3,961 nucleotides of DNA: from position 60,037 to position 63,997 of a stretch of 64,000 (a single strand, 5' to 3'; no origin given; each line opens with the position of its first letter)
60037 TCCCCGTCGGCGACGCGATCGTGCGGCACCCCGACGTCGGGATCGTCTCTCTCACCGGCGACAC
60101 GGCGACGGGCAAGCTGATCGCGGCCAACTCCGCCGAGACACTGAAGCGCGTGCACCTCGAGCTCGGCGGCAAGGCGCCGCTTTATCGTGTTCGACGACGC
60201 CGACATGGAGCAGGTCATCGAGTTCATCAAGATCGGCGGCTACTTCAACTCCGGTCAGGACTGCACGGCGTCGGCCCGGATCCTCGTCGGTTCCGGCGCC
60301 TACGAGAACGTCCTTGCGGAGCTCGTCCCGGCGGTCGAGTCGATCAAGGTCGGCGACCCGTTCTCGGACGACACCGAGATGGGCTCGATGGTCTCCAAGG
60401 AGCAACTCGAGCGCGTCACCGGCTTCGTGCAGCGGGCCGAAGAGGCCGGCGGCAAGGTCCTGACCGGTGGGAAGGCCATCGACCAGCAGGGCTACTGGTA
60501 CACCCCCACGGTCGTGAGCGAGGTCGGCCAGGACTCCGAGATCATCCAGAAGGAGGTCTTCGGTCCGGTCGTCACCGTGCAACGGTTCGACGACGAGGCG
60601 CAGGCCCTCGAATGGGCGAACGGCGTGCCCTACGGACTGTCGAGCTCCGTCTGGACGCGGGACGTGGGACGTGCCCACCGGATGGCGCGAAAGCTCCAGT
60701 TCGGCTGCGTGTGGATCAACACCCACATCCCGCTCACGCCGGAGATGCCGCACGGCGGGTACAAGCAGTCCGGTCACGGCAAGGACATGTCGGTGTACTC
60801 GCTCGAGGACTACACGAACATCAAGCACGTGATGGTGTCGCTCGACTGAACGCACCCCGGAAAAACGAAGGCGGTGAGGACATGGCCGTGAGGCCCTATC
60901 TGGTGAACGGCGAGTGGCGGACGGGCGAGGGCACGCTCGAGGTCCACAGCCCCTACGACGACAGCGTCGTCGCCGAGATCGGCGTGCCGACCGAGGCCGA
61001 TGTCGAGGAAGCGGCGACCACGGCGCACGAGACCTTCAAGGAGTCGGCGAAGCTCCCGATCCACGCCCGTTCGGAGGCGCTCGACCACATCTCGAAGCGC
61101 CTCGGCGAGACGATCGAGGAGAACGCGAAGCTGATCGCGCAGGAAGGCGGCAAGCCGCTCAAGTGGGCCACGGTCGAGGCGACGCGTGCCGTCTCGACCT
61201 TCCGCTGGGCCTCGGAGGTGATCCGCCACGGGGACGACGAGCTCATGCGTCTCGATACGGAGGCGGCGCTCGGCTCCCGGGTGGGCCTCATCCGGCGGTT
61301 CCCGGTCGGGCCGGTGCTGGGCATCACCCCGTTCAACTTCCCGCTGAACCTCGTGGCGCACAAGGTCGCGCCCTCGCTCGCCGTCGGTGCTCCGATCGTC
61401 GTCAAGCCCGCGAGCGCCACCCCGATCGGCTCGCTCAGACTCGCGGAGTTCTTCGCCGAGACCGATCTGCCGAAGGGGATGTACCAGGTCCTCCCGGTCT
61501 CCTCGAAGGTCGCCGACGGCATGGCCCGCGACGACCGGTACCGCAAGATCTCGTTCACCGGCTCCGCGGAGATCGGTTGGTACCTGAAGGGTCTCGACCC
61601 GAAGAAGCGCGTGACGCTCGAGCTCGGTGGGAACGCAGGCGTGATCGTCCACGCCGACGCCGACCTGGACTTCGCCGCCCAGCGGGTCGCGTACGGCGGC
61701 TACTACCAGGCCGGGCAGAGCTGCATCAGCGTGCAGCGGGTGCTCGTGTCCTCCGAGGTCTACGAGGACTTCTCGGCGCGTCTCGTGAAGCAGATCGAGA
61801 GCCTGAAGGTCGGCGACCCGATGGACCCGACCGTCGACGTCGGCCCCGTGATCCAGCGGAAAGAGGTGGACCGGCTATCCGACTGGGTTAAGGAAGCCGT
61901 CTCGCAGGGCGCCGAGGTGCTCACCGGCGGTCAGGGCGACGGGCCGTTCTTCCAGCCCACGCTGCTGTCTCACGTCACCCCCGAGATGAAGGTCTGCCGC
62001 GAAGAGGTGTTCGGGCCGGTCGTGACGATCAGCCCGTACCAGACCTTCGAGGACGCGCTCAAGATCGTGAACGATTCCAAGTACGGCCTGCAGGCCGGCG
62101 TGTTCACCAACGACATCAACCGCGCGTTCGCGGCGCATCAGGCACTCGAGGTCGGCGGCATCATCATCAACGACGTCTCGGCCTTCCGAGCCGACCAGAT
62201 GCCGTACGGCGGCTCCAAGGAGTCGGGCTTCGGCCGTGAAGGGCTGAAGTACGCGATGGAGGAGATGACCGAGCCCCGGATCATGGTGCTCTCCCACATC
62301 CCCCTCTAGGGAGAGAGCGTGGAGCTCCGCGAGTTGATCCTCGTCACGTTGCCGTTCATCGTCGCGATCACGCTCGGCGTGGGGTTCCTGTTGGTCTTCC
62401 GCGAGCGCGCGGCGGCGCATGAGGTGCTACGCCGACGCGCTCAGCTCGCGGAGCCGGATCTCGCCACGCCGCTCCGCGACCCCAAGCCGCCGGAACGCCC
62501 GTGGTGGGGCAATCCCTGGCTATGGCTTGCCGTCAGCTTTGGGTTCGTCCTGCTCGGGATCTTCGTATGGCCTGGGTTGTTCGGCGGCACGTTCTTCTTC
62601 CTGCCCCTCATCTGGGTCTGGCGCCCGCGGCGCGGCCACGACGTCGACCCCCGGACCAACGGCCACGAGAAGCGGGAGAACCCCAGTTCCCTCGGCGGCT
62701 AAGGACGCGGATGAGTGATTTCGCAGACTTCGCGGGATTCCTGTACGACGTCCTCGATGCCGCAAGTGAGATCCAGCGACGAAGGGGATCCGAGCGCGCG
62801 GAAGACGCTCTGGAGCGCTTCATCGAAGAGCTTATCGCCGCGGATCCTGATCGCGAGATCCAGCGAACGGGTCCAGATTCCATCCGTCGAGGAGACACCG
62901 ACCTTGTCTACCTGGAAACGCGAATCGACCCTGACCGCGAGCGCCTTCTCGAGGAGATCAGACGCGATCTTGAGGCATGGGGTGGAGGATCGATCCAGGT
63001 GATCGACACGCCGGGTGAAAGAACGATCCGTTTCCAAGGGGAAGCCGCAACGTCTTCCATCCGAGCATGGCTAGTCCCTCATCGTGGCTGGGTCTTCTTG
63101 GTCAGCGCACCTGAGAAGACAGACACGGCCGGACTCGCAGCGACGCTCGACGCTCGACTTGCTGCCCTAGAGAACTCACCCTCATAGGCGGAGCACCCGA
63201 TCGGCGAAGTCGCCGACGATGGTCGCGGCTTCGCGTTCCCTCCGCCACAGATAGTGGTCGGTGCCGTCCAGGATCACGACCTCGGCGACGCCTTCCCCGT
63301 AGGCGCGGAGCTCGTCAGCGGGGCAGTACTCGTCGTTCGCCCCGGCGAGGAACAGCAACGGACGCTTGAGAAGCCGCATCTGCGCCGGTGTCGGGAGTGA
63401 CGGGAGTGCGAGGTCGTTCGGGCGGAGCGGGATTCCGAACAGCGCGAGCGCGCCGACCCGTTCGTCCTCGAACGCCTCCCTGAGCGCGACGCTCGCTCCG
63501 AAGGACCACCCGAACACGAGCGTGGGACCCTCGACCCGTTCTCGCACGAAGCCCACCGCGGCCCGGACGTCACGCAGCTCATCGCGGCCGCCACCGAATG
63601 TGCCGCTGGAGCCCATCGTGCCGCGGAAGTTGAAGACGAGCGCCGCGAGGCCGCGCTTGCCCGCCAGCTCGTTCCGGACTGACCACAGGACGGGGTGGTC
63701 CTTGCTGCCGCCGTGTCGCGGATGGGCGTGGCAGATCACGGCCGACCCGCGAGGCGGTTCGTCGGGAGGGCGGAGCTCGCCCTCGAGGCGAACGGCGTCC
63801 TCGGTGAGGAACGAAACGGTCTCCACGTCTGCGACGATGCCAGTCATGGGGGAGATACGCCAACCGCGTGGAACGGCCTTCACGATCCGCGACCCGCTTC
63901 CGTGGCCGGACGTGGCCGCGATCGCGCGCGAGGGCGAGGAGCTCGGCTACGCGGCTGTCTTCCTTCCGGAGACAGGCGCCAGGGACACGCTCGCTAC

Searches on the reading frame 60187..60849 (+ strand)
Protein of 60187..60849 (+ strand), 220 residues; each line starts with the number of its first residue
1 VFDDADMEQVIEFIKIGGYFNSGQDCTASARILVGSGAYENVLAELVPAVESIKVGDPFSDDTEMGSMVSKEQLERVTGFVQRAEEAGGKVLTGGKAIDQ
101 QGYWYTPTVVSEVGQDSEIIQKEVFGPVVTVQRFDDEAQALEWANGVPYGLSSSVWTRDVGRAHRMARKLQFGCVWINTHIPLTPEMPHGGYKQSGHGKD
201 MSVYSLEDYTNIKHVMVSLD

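Call 42: search_protein_families(library=pfam, proteins=[window:60187-60849:+], max_evalue=0.0001)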
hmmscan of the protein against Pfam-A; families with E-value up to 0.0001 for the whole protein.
window:60187-60849:+ (220 aa): 1 family
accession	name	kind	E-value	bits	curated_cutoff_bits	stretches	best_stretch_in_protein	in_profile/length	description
PF00171.27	Aldedh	-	1.4e-77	261.6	23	1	2-215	245-461/461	Aldehyde dehydrogenase family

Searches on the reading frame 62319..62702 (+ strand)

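Call 66: search_protein_families(library=pfam, proteins=[window:62319-62702:+], max_evalue=1)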
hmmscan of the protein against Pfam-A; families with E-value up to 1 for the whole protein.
window:62319-62702:+ (127 aa): 2 families
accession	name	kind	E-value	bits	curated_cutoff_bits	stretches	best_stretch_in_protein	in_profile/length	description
PF19706.4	DUF6203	-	0.29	11.5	26.7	0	16-35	20-39/54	Family of unknown function (DUF6203)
PF13567.11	DUF4131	-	0.85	9.7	31.6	1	63-107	2-55/165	Domain of unknown function (DUF4131)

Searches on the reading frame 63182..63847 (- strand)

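Call 66: search_protein_families(library=pfam, proteins=[window:63182-63847:-], max_evalue=1)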
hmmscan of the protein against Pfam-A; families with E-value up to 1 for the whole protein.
window:63182-63847:- (221 aa): 8 families
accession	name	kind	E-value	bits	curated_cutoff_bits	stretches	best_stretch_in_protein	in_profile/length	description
PF12697.13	Abhydrolase_6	-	6.9e-09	37.1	26.3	1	45-146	5-100/217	Alpha/beta hydrolase family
PF20408.4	Abhydrolase_11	-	1.5e-08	35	27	1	40-209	7-176/193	Alpha/beta hydrolase domain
PF12146.15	Hydrolase_4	-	0.00019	21.2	27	1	32-141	3-111/239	Serine aminopeptidase, S33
PF00975.26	Thioesterase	-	0.0073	17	26.4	1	106-125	65-84/226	Thioesterase domain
PF02129.25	Peptidase_S15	-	0.014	15.6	23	1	27-117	11-105/262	X-Pro dipeptidyl-peptidase (S15 family)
PF00561.26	Abhydrolase_1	-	0.02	15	25.8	1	45-139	7-102/245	alpha/beta hydrolase fold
PF01738.24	DLH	-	0.036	14.1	21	1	92-186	79-168/217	Dienelactone hydrolase family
PF05677.18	DUF818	-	0.046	13.1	20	1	59-129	164-236/365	Chlamydia CHLPS protein (DUF818)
